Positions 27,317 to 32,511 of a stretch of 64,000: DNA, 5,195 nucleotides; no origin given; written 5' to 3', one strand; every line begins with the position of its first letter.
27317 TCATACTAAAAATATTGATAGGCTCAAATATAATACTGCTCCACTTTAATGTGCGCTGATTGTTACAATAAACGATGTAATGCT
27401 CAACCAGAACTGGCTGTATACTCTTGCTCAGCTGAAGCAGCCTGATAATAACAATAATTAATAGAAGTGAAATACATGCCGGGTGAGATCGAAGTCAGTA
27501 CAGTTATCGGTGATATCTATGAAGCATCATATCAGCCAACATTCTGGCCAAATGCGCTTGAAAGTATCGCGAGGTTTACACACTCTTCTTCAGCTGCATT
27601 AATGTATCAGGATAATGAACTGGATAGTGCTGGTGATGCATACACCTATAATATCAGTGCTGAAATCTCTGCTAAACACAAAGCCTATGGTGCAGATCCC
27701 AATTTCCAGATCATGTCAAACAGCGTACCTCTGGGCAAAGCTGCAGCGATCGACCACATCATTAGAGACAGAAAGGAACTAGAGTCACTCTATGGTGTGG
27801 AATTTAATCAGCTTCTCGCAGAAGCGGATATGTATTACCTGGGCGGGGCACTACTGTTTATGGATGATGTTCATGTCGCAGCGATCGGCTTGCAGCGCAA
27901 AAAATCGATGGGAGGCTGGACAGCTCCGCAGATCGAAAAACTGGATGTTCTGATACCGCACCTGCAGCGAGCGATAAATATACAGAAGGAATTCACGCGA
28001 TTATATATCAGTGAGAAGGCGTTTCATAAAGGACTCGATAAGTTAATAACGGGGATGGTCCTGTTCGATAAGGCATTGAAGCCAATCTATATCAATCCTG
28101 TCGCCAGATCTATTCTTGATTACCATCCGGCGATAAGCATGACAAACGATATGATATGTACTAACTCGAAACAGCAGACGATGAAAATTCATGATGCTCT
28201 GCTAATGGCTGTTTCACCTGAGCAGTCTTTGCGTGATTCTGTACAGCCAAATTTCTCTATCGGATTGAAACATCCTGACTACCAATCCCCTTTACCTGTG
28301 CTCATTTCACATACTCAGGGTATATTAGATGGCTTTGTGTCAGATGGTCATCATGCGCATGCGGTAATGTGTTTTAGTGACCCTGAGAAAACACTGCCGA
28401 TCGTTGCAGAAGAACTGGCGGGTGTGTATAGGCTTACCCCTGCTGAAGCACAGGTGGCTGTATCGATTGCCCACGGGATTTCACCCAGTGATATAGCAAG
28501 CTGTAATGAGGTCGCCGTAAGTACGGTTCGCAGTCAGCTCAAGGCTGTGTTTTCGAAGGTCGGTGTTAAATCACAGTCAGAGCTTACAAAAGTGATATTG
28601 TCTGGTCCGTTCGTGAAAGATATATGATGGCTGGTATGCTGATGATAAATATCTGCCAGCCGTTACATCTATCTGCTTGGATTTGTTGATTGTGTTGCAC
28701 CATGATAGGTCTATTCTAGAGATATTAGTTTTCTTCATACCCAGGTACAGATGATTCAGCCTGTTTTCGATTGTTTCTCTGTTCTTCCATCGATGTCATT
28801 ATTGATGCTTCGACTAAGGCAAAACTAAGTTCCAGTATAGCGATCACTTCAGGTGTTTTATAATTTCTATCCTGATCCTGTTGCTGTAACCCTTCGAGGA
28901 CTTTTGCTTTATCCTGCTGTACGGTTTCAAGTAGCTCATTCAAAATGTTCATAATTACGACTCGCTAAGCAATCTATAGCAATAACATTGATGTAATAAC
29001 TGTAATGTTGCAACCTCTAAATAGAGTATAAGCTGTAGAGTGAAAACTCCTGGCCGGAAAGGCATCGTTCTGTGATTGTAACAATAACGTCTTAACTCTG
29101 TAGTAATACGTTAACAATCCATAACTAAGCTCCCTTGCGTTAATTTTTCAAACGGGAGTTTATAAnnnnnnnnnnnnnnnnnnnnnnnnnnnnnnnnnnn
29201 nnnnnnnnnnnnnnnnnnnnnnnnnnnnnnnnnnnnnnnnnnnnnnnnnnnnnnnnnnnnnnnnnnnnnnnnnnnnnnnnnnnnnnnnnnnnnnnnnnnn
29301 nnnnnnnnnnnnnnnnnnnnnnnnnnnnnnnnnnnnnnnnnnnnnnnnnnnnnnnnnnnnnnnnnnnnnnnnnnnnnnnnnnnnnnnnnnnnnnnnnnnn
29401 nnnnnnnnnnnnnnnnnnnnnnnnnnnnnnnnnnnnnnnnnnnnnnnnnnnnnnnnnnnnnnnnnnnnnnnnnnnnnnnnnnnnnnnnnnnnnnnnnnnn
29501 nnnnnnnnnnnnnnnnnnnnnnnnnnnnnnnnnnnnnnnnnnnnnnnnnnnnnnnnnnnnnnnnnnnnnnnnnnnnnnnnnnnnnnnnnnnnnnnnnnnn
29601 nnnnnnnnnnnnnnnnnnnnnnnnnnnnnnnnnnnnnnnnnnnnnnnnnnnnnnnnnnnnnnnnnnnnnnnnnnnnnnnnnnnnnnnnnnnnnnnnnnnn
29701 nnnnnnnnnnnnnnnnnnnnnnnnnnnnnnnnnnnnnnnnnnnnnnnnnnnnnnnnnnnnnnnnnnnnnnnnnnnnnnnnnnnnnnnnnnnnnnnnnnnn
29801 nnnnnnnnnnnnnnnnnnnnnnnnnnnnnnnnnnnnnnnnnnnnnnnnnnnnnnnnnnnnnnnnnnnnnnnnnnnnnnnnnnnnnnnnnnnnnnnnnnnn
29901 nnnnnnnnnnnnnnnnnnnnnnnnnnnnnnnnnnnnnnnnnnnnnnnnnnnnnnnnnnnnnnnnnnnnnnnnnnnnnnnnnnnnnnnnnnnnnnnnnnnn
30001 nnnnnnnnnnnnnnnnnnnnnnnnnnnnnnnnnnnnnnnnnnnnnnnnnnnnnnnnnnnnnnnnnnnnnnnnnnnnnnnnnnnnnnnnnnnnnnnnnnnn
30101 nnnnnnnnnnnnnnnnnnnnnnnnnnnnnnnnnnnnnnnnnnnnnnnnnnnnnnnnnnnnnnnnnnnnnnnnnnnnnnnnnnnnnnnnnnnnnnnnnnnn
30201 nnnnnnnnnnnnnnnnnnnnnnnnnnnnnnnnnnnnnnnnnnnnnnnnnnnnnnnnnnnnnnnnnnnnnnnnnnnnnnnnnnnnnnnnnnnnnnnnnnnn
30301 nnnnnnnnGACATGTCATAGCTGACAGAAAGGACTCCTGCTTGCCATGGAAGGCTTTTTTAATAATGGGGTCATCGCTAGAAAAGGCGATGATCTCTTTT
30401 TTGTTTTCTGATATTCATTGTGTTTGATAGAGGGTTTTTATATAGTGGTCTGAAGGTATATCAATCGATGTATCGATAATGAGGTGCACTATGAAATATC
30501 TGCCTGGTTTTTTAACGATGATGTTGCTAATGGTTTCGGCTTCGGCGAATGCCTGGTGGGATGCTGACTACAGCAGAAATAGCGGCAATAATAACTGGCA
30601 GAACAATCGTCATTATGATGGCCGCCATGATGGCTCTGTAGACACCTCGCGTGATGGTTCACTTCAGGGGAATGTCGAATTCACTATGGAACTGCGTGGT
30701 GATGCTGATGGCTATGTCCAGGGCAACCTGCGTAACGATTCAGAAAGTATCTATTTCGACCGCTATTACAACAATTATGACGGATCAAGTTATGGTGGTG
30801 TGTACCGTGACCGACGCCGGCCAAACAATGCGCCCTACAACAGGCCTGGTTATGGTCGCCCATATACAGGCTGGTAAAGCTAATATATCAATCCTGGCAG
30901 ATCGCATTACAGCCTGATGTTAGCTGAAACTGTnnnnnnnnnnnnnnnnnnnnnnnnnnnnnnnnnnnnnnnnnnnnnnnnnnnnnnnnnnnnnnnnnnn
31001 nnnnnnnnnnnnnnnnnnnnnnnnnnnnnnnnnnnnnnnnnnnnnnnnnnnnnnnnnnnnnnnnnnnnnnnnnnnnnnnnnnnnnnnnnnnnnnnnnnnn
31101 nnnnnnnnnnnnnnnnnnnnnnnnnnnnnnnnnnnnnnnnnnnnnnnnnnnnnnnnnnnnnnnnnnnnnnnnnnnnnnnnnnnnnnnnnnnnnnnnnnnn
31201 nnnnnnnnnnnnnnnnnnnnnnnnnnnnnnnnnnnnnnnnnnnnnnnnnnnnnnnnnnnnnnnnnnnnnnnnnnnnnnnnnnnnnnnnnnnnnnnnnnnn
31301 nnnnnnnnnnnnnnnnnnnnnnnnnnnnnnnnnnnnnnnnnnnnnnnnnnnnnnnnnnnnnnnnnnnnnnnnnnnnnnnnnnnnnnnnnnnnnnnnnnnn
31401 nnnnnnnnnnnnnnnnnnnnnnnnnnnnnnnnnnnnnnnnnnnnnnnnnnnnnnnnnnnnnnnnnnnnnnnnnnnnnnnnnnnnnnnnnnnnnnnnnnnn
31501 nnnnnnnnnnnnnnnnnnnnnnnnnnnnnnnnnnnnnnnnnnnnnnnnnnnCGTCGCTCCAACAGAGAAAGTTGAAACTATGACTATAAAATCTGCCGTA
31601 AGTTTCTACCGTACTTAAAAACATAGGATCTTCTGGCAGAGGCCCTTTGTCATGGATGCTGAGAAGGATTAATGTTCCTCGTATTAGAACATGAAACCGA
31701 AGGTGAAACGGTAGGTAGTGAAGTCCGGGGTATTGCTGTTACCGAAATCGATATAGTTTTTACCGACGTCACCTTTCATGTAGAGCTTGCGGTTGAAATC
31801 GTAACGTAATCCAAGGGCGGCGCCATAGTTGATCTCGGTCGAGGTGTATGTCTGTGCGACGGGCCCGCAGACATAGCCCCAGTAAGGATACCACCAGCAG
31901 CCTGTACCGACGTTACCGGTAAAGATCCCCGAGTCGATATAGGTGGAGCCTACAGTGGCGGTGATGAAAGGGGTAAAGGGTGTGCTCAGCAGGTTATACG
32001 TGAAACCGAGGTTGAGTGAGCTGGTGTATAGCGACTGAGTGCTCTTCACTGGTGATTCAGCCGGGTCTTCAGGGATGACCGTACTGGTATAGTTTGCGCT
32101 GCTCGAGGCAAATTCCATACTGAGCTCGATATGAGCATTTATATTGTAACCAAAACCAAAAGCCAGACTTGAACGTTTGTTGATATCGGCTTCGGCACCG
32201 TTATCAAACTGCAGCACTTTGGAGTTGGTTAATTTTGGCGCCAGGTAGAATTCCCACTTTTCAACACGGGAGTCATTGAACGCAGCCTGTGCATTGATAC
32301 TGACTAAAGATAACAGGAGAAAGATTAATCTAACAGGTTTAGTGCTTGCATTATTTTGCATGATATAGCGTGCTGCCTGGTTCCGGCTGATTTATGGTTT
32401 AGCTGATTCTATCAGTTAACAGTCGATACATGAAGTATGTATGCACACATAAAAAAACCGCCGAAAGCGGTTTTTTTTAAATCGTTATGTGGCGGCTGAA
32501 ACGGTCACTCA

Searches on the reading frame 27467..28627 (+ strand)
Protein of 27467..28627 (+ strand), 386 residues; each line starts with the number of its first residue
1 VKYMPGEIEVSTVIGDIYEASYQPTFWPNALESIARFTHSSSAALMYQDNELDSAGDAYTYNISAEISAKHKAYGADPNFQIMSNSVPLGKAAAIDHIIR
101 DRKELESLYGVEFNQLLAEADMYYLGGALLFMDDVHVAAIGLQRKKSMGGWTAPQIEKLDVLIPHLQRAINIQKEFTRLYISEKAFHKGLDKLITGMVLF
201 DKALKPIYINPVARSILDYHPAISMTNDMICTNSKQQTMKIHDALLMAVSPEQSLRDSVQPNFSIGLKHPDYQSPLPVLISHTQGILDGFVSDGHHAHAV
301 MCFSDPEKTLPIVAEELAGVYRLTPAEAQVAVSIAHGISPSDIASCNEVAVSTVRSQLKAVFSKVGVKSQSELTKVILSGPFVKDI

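Call 35: search_protein_families(library=ncbifam, proteins=[window:27467-28627:+], max_evalue=1e-10)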
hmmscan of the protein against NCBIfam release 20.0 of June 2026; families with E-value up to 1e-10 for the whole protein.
window:27467-28627:+ (386 aa): 0 families

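Call 49: search_protein_families(library=pfam, proteins=[window:27467-28627:+], max_evalue=0.01)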
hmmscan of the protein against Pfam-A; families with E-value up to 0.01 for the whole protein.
window:27467-28627:+ (386 aa): 1 family
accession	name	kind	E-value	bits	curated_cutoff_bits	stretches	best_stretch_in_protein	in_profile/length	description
PF00196.25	GerE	-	0.00013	22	23.5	1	323-375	3-55/57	Bacterial regulatory proteins, luxR family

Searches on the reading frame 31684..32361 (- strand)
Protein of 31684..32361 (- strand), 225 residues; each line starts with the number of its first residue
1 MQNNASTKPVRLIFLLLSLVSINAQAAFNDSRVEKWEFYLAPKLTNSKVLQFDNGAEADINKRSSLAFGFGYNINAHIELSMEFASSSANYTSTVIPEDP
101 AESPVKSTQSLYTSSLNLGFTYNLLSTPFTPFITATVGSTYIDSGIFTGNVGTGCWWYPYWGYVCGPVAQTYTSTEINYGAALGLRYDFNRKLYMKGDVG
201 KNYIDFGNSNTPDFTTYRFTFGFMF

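Call 49: search_protein_families(library=pfam, proteins=[window:31684-32361:-], max_evalue=0.01)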
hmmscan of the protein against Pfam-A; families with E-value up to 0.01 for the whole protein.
window:31684-32361:- (225 aa): 3 families
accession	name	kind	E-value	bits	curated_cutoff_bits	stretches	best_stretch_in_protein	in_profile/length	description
PF13505.12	OMP_b-brl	-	4.8e-14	53.4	28.7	1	13-225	2-175/175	Outer membrane protein beta-barrel domain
PF03895.21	YadA_anchor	-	0.0032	17.9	22.7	0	63-94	21-52/60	YadA-like membrane anchor domain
PF01617.23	Surface_Ag_2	-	0.0082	16.1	22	0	105-146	127-168/247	Surface antigen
